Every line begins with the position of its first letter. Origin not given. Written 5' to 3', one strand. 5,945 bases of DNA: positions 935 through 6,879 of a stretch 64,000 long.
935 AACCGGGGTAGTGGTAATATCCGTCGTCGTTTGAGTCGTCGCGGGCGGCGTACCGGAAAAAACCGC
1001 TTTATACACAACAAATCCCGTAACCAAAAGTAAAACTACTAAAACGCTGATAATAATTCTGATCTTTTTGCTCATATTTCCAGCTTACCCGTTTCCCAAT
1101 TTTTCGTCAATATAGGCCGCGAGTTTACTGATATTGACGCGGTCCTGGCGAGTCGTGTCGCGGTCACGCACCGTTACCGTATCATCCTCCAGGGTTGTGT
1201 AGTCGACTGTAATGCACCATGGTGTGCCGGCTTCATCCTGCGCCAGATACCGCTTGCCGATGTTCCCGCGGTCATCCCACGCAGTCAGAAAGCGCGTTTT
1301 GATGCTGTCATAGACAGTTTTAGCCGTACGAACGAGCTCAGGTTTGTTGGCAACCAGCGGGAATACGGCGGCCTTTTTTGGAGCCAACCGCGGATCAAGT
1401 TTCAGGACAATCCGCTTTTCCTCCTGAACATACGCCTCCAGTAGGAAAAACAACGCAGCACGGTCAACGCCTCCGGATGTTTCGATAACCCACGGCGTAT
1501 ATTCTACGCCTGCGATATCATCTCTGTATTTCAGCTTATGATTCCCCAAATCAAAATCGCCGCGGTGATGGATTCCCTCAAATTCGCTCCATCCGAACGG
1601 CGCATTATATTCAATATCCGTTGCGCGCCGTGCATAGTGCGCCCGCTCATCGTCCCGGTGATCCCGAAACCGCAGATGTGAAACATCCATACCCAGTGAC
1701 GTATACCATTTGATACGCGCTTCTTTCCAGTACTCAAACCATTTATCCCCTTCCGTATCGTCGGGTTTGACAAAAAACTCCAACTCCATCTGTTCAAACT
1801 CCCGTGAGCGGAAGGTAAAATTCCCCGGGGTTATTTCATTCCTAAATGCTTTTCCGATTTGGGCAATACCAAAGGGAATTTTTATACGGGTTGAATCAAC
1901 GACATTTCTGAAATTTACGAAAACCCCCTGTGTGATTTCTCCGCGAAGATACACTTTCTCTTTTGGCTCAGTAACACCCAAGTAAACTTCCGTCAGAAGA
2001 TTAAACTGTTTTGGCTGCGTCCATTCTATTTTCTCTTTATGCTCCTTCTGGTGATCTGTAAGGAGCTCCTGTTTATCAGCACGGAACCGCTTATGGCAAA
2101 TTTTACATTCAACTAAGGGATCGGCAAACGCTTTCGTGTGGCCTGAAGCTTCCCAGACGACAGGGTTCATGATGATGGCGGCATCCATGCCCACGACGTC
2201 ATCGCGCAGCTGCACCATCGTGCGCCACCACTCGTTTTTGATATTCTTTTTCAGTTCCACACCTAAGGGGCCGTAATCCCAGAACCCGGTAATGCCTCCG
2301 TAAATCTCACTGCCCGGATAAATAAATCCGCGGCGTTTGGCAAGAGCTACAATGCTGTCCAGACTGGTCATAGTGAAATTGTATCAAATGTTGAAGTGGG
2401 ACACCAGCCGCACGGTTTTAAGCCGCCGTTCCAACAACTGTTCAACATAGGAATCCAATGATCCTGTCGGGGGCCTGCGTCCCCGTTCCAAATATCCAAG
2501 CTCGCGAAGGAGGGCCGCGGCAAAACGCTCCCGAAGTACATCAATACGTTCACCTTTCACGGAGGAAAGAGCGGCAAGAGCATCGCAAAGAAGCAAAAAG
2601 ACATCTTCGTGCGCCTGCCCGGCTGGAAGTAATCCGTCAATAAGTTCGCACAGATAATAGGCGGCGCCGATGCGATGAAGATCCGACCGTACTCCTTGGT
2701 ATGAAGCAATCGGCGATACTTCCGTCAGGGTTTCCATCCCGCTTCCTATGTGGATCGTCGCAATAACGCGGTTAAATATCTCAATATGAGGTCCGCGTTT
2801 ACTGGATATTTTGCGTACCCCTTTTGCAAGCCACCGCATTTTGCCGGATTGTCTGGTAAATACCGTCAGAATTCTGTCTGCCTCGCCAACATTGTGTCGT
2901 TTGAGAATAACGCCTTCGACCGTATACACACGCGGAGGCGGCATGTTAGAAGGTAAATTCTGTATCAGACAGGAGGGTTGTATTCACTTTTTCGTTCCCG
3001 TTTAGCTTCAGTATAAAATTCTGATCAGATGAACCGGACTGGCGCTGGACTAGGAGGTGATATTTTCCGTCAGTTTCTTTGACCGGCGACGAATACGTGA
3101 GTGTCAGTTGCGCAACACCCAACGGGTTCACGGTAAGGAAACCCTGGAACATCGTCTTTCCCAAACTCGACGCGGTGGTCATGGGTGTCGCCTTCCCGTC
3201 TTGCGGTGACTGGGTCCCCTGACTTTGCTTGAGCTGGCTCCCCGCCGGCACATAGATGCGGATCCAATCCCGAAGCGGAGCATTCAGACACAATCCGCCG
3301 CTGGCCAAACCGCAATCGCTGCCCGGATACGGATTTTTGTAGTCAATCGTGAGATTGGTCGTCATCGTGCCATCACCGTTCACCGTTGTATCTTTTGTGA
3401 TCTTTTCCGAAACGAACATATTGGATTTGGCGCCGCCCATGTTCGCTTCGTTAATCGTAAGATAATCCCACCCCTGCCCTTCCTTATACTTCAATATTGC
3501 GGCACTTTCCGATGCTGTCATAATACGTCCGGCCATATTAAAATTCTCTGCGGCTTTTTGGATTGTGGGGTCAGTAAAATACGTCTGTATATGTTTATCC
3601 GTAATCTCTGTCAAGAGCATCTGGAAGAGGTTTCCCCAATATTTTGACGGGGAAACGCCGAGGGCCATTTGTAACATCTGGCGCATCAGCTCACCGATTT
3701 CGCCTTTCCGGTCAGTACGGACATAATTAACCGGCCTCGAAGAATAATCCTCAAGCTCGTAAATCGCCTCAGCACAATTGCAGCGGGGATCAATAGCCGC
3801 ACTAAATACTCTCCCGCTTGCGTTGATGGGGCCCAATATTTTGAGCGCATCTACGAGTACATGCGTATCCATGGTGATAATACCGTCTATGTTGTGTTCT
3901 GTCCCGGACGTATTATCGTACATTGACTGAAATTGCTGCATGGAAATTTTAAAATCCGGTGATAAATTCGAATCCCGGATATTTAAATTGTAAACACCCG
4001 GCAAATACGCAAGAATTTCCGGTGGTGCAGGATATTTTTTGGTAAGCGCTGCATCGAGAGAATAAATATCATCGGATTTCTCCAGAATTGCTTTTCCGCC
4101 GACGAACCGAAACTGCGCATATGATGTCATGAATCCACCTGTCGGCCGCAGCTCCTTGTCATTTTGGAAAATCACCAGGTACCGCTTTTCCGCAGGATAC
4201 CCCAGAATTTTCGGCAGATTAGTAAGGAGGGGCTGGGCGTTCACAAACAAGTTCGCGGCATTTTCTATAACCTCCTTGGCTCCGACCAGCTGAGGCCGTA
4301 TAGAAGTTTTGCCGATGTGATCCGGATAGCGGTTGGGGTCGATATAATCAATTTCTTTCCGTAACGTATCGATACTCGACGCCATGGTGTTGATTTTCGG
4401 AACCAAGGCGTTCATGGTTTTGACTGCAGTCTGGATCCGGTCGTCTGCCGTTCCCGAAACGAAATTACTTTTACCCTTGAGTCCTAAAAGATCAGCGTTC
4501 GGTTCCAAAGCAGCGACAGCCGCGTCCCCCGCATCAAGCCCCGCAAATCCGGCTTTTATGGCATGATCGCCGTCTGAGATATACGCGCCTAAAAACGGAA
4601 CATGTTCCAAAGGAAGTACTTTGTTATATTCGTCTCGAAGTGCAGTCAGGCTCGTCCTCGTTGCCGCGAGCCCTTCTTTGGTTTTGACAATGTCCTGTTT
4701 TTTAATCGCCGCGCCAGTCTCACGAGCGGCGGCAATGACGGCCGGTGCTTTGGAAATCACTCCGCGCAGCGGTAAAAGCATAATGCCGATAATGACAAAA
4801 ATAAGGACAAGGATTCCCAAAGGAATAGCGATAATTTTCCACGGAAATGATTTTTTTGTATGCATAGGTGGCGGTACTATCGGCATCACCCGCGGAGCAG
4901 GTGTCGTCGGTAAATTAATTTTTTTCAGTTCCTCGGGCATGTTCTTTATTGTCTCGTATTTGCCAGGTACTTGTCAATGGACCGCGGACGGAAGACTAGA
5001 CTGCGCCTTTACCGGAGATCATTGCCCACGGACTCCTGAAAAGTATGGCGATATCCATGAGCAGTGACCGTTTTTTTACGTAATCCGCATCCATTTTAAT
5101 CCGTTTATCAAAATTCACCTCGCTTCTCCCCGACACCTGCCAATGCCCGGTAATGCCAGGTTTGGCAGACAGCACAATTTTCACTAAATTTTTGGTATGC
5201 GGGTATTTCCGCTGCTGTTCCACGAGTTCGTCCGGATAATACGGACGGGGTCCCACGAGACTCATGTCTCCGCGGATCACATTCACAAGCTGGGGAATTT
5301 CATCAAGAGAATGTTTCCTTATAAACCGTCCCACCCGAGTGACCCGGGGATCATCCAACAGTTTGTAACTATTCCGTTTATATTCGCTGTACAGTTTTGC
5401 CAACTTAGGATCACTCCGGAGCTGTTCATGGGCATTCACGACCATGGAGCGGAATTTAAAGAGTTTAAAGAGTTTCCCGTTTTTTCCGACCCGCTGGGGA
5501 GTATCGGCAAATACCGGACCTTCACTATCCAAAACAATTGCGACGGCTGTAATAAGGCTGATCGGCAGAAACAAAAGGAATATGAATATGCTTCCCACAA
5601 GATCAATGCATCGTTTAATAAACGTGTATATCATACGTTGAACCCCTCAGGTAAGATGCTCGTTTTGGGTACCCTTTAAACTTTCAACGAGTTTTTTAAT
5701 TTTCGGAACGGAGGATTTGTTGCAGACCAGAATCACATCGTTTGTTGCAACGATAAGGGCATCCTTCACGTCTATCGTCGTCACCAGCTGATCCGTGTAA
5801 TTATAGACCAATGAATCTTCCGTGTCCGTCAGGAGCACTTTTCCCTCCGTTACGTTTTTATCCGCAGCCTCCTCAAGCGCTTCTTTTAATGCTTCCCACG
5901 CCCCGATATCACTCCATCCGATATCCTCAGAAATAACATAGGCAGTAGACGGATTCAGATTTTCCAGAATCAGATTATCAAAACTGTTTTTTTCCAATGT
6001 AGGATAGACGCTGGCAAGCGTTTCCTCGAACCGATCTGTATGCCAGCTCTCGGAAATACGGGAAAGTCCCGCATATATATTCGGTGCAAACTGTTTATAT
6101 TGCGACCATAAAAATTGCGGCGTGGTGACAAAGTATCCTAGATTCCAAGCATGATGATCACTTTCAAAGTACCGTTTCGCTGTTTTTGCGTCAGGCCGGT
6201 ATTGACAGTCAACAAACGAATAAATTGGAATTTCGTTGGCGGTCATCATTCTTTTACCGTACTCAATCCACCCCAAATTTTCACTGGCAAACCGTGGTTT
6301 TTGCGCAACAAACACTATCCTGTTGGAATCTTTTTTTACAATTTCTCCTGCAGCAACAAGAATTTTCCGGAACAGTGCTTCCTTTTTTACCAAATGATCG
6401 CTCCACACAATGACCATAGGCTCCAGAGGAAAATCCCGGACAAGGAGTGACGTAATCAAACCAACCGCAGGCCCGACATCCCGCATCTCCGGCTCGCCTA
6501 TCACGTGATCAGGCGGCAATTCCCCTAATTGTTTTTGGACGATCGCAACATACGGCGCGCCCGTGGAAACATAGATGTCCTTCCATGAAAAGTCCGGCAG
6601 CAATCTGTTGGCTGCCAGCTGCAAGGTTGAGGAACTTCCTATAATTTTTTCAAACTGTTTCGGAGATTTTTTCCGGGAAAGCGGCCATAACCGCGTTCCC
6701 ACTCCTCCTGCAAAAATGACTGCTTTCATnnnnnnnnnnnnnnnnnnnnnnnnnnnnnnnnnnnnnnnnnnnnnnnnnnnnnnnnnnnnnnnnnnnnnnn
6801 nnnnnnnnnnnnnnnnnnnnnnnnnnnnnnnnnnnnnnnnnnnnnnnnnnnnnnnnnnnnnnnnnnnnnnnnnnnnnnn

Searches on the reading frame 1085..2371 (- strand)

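Call 17: search_protein_families(library=pfam, proteins=[window:1085-2371:-], max_evalue=0.01)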
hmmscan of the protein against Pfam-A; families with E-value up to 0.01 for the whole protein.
window:1085-2371:- (428 aa): 2 families
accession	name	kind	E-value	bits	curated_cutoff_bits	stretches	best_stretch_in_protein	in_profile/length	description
PF03129.25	HGTP_anticodon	-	1.4e-16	60.8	21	1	333-423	1-93/94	Anticodon binding domain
PF00587.30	tRNA-synt_2b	-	1.7e-09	38.4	29.3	1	136-248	7-114/179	tRNA synthetase class II core domain (G, H, P, S and T)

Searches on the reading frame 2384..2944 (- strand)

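Call 69: search_protein_families(library=pfam, proteins=[window:2384-2944:-], max_evalue=0.001)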
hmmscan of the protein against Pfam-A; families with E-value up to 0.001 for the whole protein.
window:2384-2944:- (186 aa): 2 families
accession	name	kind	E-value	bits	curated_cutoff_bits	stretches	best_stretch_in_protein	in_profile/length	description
PF11967.14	RecO_N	-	6.9e-19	68.1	27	1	7-82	4-80/80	Recombination protein O N terminal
PF02565.21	RecO_C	-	1.2e-11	45.1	22.1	1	86-151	1-64/157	Recombination protein O C terminal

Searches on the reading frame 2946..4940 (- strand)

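Call 17: search_protein_families(library=pfam, proteins=[window:2946-4940:-], max_evalue=0.01)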
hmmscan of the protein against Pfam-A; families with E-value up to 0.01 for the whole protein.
window:2946-4940:- (664 aa): 1 family
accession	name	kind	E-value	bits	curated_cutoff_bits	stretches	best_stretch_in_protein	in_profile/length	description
PF13196.11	DUF4012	-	3.4e-22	79.9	28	1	251-377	3-128/144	Protein of unknown function (DUF4012)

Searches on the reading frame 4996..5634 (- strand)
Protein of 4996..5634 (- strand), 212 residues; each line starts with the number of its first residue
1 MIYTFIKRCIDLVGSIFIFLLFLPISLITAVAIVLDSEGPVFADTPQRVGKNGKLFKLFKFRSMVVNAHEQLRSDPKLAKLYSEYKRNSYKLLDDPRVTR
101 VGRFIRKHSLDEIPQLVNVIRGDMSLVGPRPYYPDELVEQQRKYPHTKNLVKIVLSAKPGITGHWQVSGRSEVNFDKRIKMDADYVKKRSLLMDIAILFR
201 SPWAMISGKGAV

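Call 17: search_protein_families(library=pfam, proteins=[window:4996-5634:-], max_evalue=0.01)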
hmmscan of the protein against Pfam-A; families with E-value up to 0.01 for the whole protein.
window:4996-5634:- (212 aa): 1 family
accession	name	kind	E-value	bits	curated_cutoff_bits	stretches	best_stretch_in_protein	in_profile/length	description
PF02397.22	Bac_transf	-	6.2e-60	202.2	27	1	7-206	1-178/179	Bacterial sugar transferase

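Call 45: search_protein_families(library=ncbifam, proteins=[window:4996-5634:-], max_evalue=0.00001)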
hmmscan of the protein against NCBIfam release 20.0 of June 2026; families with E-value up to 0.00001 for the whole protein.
window:4996-5634:- (212 aa): 10 families
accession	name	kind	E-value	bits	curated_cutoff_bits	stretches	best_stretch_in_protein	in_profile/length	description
TIGR03025.1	EPS_sugtrans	subfamily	3.3e-73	247.4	295.55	1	4-211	255-444/445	exopolysaccharide biosynthesis polyprenyl glycosylphosphotransferase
TIGR03022.1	WbaP_sugtrans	subfamily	8.5e-71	239.6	403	1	4-211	256-455/456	undecaprenyl-phosphate galactose phosphotransferase WbaP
TIGR03023.1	WcaJ_sugtrans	equivalog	3.6e-60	204.5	410.75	1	4-211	260-452/453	undecaprenyl-phosphate glucose phosphotransferase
NF052601.1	undeca_RfbP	equivalog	1.9e-59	200.9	330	1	4-202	42-232/244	undecaprenyl-phosphate galactose phosphotransferase family protein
NF041877.1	EPS_EpsZ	equivalog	5.8e-53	180.2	800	1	6-211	265-458/459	exopolysaccharide biosynthesis polyisoprenyl-phosphate hexose-1-phosphate transferase EpsZ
NF011751.0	PRK15204.1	equivalog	4.5e-51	173.9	907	1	4-209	277-473/476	undecaprenyl-phosphate galactose phosphotransferase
TIGR03013.1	EpsB_2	subfamily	3.6e-43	148.3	393.35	1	4-211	252-442/443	TIGR03013 family XrtA/PEP-CTERM system glycosyltransferase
NF007518.0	PRK10124.1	equivalog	3e-34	118.5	684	1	4-200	271-452/464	undecaprenyl-phosphate glucose phosphotransferase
NF050817.1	PolSacchBiosHfsE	equivalog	2.7e-31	108.8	750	1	4-199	269-453/467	polysaccharide biosynthesis protein HfsE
NF045514.1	glycotran_HepC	equivalog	1.2e-26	93.4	140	1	3-132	113-212/220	heterocyst development glycosyltransferase HepC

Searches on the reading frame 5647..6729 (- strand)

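Call 6: search_protein_families(library=pfam, proteins=[window:5647-6729:-], max_evalue=0.001)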
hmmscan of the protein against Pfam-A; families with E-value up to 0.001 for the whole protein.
window:5647-6729:- (360 aa): 2 families
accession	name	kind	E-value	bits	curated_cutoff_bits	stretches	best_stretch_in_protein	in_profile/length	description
PF00483.29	NTP_transferase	-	2.2e-20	73.7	21.2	1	2-289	1-243/245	Nucleotidyl transferase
PF22640.1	ManC_GMP_beta-helix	-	8.7e-09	35.6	27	1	297-351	2-55/55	MannoseP isomerase/GMP-like beta-helix domain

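Call 45: search_protein_families(library=ncbifam, proteins=[window:5647-6729:-], max_evalue=0.00001)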
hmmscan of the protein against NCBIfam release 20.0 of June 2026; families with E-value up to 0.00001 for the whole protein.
window:5647-6729:- (360 aa): 2 families
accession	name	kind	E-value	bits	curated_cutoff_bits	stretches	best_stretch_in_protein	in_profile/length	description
TIGR01479.1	GMP_PMI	equivalog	5.7e-63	213.3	372.95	1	2-357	2-351/467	mannose-1-phosphate guanylyltransferase/mannose-6-phosphate isomerase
NF012004.0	PRK15460.1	equivalog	7.4e-44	150.2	859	1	3-354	8-358/478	mannose-1-phosphate guanyltransferase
